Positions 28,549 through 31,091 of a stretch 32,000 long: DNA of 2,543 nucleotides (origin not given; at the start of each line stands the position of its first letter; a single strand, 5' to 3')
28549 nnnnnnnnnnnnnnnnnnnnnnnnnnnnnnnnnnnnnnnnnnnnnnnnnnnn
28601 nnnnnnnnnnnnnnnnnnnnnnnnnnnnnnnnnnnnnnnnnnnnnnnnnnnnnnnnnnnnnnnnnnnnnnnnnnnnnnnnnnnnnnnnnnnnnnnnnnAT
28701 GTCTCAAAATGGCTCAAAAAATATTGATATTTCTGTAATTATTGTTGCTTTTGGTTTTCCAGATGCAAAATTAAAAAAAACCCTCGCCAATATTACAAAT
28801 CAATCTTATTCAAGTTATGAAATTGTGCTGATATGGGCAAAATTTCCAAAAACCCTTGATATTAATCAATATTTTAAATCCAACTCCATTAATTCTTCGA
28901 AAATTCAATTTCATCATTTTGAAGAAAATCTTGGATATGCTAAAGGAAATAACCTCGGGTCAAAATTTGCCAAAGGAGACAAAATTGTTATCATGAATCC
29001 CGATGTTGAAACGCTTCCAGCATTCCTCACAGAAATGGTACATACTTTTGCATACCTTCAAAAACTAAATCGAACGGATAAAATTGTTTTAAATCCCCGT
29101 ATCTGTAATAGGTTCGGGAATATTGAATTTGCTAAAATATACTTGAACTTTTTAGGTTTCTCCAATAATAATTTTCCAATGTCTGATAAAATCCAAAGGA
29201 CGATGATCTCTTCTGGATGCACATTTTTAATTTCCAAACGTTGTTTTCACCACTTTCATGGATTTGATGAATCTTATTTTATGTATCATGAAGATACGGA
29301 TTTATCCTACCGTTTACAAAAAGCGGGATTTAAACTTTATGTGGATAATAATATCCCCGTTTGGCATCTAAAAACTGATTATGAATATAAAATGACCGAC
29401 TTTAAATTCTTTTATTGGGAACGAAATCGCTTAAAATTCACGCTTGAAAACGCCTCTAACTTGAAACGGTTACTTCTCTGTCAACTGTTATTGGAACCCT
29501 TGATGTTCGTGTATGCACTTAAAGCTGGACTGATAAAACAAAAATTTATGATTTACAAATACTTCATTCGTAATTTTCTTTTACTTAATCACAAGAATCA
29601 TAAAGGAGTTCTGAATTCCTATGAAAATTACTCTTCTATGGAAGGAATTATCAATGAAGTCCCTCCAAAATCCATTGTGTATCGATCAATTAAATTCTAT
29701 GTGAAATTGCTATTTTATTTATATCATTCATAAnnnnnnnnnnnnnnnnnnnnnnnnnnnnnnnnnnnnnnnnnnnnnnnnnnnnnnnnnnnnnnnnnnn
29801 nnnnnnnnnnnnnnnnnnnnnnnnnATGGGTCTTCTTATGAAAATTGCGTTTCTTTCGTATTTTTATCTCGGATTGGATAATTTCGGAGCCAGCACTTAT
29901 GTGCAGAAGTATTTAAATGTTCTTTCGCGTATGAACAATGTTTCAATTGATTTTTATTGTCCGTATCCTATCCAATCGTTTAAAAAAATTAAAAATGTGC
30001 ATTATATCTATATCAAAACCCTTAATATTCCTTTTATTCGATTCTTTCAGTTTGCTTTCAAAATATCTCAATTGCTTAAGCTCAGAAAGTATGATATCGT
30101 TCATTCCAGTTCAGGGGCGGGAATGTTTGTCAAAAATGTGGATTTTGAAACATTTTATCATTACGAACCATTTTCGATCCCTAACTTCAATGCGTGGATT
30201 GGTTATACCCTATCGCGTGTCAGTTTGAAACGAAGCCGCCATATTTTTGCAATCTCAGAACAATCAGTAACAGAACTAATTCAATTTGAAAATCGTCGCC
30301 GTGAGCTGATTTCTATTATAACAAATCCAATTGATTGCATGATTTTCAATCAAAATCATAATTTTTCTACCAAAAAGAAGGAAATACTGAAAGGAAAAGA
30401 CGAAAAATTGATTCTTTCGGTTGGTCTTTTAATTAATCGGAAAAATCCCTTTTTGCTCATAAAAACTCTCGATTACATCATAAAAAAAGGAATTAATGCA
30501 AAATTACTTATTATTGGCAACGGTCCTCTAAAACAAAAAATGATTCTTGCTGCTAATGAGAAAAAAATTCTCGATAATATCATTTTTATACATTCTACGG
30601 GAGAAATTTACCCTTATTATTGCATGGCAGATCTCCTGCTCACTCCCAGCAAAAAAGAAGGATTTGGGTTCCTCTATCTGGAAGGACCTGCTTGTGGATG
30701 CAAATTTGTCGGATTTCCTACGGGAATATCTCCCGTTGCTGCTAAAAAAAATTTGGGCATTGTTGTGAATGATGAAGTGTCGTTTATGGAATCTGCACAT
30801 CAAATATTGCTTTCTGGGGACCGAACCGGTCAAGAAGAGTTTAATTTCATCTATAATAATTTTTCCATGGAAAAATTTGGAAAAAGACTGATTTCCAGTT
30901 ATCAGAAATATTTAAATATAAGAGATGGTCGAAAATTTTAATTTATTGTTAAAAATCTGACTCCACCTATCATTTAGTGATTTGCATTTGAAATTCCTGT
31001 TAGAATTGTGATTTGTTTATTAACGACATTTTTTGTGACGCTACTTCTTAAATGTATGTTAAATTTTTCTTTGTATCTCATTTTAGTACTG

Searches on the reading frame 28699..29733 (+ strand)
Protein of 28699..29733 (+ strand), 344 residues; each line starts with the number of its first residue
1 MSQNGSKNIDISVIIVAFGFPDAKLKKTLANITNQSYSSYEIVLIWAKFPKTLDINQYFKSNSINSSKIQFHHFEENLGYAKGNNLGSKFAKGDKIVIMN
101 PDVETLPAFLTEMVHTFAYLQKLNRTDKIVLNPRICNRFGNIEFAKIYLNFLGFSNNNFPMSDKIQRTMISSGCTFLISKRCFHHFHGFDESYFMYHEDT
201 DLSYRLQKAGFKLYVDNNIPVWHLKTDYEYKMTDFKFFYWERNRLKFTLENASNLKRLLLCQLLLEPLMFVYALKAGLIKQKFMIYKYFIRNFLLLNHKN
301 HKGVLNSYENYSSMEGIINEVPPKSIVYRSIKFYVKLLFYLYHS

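Call 30: search_protein_families(library=ncbifam, proteins=[window:28699-29733:+], max_evalue=0.001)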
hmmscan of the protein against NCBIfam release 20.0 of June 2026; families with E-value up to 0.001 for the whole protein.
window:28699-29733:+ (344 aa): 8 families
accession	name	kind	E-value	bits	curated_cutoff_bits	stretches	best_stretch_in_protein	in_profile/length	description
TIGR01556.1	rhamnosyltran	subfamily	6.7e-14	51.7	200.55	1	57-227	35-204/281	rhamnosyltransferase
NF038299.1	EPS_HpsN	equivalog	1.9e-11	43.5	425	1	11-225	3-222/317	hormogonium polysaccharide biosynthesis glycosyltransferase HpsN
TIGR03937.1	PgaC_IcaA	equivalog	3.1e-09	36.3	422.3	1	8-224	44-251/407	poly-beta-1,6-N-acetyl-D-glucosamine synthase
NF041875.1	EPS_EpsD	equivalog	5.9e-09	35.8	370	1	12-227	2-220/325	exopolysaccharide biosynthesis glycosyltransferase EpsD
NF041394.1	GtaseAglG_Halo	equivalog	3.4e-06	26.6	440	1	11-192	3-177/304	glucosyl-dolichyl phosphate glucuronosyltransferase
NF047588.1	GlcsyltransPgfSStrep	equivalog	6.7e-06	25.5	500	1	26-118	17-111/308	glycosyltransferase PgfS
TIGR03965.1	mycofact_glyco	equivalog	1.1e-05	24.5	280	1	65-215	127-272/467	mycofactocin biosynthesis glycosyltransferase MftF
TIGR04283.1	glyco_like_mftF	equivalog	0.00019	21.1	182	1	21-216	10-179/221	TIGR04283 family arsenosugar biosynthesis glycosyltransferase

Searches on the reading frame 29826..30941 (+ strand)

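Call 30: search_protein_families(library=ncbifam, proteins=[window:29826-30941:+], max_evalue=0.001)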
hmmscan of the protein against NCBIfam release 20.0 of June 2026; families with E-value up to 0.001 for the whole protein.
window:29826-30941:+ (371 aa): 16 families
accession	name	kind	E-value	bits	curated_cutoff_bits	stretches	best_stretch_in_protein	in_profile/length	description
TIGR03999.1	thiol_BshA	equivalog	6.5e-24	84.5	273.7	1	130-362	138-369/375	N-acetyl-alpha-D-glucosaminyl L-malate synthase BshA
NF050063.1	ProtGlycPglJ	equivalog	2.7e-15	56.4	500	1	120-328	128-330/363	N-acetylgalactosamine-N,N'-diacetylbacillosaminyl-diphospho-undecaprenol 4-alpha-N-acetylgalactosaminyltransferase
TIGR04157.1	glyco_rSAM_CFB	subfamily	7.4e-13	48.3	400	1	133-286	166-319/406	TIGR04157 family glycosyltransferase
NF038255.1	exopoly_VpsD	equivalog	4.9e-10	38.8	300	1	65-361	78-378/381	VpsD family glycosyltransferase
TIGR04047.1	MSMEG_0565_glyc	hypoth_equivalog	9.4e-09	34.8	259.85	1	108-295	115-304/373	MSMEG_0565 family glycosyltransferase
TIGR03449.1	mycothiol_MshA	equivalog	1.2e-08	34.3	462.5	1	140-360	168-401/406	D-inositol-3-phosphate glycosyltransferase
TIGR03088.1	stp2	hypoth_equivalog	1.3e-07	31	409.05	1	162-361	162-372/374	TIGR03088 family PEP-CTERM/XrtA system glycosyltransferase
NF012028.0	PRK15484.1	subfamily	1.5e-07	30.8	618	1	162-318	163-329/380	lipopolysaccharide N-acetylglucosaminyltransferase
NF047684.1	TeichurnBiosyTuaC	equivalog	1.7e-07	30.5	550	1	133-362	161-389/391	teichuronic acid biosynthesis protein TuaC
NF038298.1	EPS_HpsO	equivalog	2.5e-07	29.8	575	1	146-277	155-285/388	hormogonium polysaccharide biosynthesis glycosyltransferase HpsO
NF053513.1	Gtran_IagA_BgsA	equivalog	3.8e-07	29.4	460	1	159-363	126-332/333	LTA glycolipid anchor biosynthesis glycosyltransferase, IagA/BgsA family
NF047880.1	glyco_SdgA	exception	6.4e-07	28.3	800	1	153-304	275-426/488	serine-aspartate repeat adhesin O-glycosyltransferase SdgA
TIGR04063.1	stp3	hypoth_equivalog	1.2e-06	27.7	442.05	1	129-277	150-299/397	TIGR04063 family PEP-CTERM/XrtA system glycosyltransferase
NF053787.1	GlcN_PG_synth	equivalog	1.4e-06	27.4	480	1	168-361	172-358/361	N-acetylglucosaminyl phosphatidylglycerol synthase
TIGR02149.1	glgA_Coryne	subfamily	8.3e-06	25.2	302.4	1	131-318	139-335/391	glycogen synthase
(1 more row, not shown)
